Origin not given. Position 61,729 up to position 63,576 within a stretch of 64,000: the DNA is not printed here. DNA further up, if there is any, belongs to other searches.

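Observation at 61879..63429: N-terminal wHTH fused to a P-loop NTPase (compact STAND/AAA-like regulator)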

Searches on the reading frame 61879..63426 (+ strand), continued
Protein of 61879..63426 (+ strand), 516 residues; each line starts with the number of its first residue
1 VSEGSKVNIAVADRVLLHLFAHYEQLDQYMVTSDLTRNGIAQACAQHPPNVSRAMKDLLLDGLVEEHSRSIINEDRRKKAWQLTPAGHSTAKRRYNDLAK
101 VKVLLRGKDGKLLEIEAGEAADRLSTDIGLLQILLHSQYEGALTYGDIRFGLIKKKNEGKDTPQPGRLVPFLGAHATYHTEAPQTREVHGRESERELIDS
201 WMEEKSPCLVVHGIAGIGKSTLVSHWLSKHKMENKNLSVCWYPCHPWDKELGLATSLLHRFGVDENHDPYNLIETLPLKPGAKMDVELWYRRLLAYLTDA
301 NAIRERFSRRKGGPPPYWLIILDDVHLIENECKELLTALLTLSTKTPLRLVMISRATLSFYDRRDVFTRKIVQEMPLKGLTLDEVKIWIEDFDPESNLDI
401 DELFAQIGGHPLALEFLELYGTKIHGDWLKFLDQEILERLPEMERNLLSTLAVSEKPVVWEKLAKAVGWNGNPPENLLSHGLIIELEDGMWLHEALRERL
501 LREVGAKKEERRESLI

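Call 19: find_encoding_contigs(protein=P0065, flank=10000, max_places=1)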
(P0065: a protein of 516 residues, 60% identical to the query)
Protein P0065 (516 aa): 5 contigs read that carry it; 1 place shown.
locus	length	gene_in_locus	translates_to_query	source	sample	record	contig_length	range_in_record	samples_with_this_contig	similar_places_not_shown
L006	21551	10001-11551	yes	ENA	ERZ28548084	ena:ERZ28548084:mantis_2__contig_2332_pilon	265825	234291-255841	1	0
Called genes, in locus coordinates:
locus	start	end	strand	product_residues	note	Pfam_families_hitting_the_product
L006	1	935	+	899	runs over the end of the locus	PF02412:TSP_3 (weak)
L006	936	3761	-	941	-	PF00133:tRNA-synt_1, PF01406:tRNA-synt_1e (faint), PF09334:tRNA-synt_1g, PF13603:tRNA-synt_1_2, PF00133:tRNA-synt_1, PF08264:Anticodon_1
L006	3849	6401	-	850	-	PF12690:BsuPI (faint), PF01047:MarR (faint), PF12802:MarR_2 (faint), PF12840:HTH_20 (faint), PF13412:HTH_24 (faint), PF13601:HTH_34 (faint), PF24266:HTH_HVO_0163_N, PF01022:HTH_5 (weak)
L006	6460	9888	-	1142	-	PF24814:WD40_Prp19, PF25174:Beta-prop_THOC3, PF23381:Beta-prop_IFT122_1st, PF23414:Beta-prop_EML_2, PF24805:EIF3I, PF24807:WD40_CDC20-Fz, PF25175:Beta-prop_WDR5, PF24817:WD40_WDHD1_1st, +12 more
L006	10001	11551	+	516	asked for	PF13191:AAA_16, PF25201:nSTAND6 (weak), PF13401:AAA_22 (weak)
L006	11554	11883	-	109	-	PF00085:Thioredoxin, PF14595:Thioredoxin_9 (weak), PF13098:Thioredoxin_2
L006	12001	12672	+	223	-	PF00834:Ribul_P_3_epim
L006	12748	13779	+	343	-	PF13439:Glyco_transf_4, PF13579:Glyco_trans_4_4, PF13692:Glyco_trans_1_4, PF00534:Glycos_transf_1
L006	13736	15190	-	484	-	PF01943:Polysacc_synt (weak)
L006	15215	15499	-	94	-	-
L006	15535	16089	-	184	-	-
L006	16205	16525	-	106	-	PF00462:Glutaredoxin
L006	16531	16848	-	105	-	PF01722:BolA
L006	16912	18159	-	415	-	PF00291:PALP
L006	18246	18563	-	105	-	-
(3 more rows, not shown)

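Call 23: predict_structure(alignment_id=A1)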
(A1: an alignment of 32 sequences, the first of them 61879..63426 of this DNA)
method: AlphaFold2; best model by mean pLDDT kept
length: 516 residues; sequences in the alignment: 32
mean_pLDDT: 79.1   pTM: 0.66
mean pLDDT of the five models: 79.1, 77.8, 72.7, 71.9, 68.0
residues with pLDDT >= 90: 116; 70-90: 293; 50-70: 81; < 50: 26
segments of 3 or more residues with pLDDT < 50: 1-5, 164-174, 310-312, 425-427
pLDDT, mean of each block of 10 residues (from residue 1): 59 93 85 87 74 87 91 83 94 95 83 88 82 83 69 56 45 57 76 90 90 78 87 76 82 83 81 73 83 90 68 68 89 92 92 86 76 86 87 78 76 71 52 64 86 86 89 73 73 71 71 85
secondary structure, 60 per line:
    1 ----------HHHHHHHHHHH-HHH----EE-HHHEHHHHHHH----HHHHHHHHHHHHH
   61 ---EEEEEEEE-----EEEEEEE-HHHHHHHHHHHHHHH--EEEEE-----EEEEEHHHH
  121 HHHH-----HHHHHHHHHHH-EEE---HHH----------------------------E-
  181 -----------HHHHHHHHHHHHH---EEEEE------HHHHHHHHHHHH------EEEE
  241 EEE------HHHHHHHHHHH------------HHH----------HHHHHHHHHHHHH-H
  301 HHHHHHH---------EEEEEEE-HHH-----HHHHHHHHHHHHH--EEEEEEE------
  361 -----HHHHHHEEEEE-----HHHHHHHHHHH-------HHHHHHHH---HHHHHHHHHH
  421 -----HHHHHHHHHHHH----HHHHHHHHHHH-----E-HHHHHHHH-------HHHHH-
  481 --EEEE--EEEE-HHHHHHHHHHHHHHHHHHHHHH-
elements in order: H11-21 H37-43 H48-60 E64-71 E77-83 H85-99 E102-106 E112-116 H117-124 H130-140 E142-144 H192-204 E208-212 H219-230 E237-243 H250-260 H286-298 H300-307 E317-323 H333-345 E348-354 H366-371 E372-376 H382-392 H400-407 H411-420 H426-437 H442-452 H460-467 H475-479 E483-486 E489-492 H494-515
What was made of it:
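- The AF2 alignment is shallow (32 sequences, Neff about 2), and the linker is not placed with confidence (call 23).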

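Call 24: find_related_loci(query=A1, collection=genome_contigs, flank=5000)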
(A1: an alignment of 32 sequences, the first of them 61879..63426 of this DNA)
Query A1 (516 aa) in genome_contigs; peptide patterns used: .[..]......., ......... (x = any residue, [..] = any of these).
471 stretches matched a pattern; 428 encode a relative of the query (tblastn E <= 1e-3); the best 80 are kept; 80 distinct loci.
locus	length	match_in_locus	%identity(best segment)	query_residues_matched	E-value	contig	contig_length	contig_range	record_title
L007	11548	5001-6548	95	1-516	0e+0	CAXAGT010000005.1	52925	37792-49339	MAG TPA_asm: uncultured Candidatus Poseidoniales archaeon isolate ERR3525235_binner12_Refined_63 genome assembly, contig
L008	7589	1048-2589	65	1-515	0e+0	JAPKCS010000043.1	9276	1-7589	MAG: Candidatus Poseidoniaceae archaeon isolate ANT-70 NODE_4860_length_9276_cov_16.691248, whole genome shotgun sequenc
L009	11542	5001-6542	64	1-515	0e+0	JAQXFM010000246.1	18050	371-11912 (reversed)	MAG: Candidatus Poseidoniaceae archaeon isolate cluster3-bin.98 k119_47062, whole genome shotgun sequence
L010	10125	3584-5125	64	1-515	0e+0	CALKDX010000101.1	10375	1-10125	MAG: Candidatus Poseidoniaceae archaeon isolate S4_Bin_Bin_159_sub_1 genome assembly, contig: c_000000479771, whole geno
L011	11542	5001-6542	63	1-515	0e+0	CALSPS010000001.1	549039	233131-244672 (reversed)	MAG: Candidatus Poseidoniaceae archaeon isolate C_MB351 genome assembly, contig: contig_17998_C_MB351, whole genome shot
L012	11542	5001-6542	64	1-515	0e+0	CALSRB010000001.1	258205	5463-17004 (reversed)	MAG: Candidatus Poseidoniaceae archaeon isolate B_MB87 genome assembly, contig: contig_26222_B_MB87, whole genome shotgu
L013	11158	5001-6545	64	1-515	0e+0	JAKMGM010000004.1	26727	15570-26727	MAG: Candidatus Poseidoniaceae archaeon isolate MOX_bin98 PPB.contigs.fa_k127_876326, whole genome shotgun sequence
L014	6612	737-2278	64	1-515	0e+0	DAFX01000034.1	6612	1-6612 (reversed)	MAG TPA_asm: Euryarchaeota archaeon UBA433 UBA433_contig_1985, whole genome shotgun sequence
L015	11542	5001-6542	63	1-515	0e+0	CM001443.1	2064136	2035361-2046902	MAG: uncultured Candidatus Poseidoniales archaeon isolate MG-II chromosome, whole genome shotgun sequence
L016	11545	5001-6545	63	1-515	0e+0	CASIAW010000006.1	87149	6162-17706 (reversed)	MAG: Candidatus Poseidoniaceae archaeon isolate FRAM_WSC20_S26_SRF_bin_100_1 genome assembly, contig: FRAM_WSC20_S26_SW_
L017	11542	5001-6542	63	1-515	0e+0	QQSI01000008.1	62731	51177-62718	MAG: Candidatus Poseidoniales archaeon isolate bin_35 U_43220-8, whole genome shotgun sequence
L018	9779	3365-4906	63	1-515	0e+0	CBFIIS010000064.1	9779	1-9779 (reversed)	MAG: Candidatus Poseidoniaceae archaeon isolate Co_bin_798_indstr genome assembly, contig: Co_bin_798_indstr_c65, whole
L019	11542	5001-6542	62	1-515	0e+0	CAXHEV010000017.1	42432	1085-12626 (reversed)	MAG TPA_asm: uncultured Candidatus Poseidoniales archaeon isolate SRR12480315_binner12_Refined_19 genome assembly, conti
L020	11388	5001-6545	62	1-515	0e+0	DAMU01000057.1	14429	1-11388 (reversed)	MAG TPA_asm: Euryarchaeota archaeon UBA91 UBA91_contig_12207, whole genome shotgun sequence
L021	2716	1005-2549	62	1-515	0e+0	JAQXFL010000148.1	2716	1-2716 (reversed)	MAG: Candidatus Poseidoniaceae archaeon isolate cluster3-bin.87 k119_764857, whole genome shotgun sequence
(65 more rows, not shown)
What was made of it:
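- Checked: Relatives occur in 428 species-representative genomes (call 24).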

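Call 26: search_protein_representatives(alignment_id=A1)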
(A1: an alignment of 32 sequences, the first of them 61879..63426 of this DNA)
Query: 32 sequences, 517 profile positions. Proteins with E-value up to 0.001 (for the whole library): 2131; up to 1e-10: 933; up to 1e-30: 319. The best 150 are listed.
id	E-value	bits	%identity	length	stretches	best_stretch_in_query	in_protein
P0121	1.4e-246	835.3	-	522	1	7-516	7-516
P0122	4.2e-130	451.0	-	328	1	9-313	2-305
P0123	7.0e-124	430.5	-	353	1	269-517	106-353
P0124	1.0e-117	410.1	-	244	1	274-516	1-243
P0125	1.8e-116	406.0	-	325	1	211-503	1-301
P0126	3.5e-115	401.8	-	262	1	76-322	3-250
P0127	4.9e-90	318.8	-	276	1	210-383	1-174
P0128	4.3e-89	315.7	-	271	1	4-206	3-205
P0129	1.0e-86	307.9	-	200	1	1-190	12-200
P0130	1.1e-84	301.2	-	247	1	1-193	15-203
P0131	8.5e-78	278.4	-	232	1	175-364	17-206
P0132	1.6e-77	277.5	-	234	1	1-189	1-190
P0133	1.9e-67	244.3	-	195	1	102-283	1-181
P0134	1.7e-63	231.2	-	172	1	128-252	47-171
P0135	1.9e-63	231.1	-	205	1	1-143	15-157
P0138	5.1e-55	203.3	-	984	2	16-263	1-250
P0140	1.2e-53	198.8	-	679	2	6-255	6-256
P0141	2.3e-53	197.8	-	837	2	7-258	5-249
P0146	6.1e-52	193.1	-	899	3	320-508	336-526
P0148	1.3e-51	192.1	-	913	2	178-499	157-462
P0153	7.5e-50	186.2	-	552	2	7-253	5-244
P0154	2.3e-49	184.6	-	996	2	6-250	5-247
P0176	3.6e-46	174.1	-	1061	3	320-505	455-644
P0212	7.2e-42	159.9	-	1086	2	7-236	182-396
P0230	8.0e-41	156.4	-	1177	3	350-484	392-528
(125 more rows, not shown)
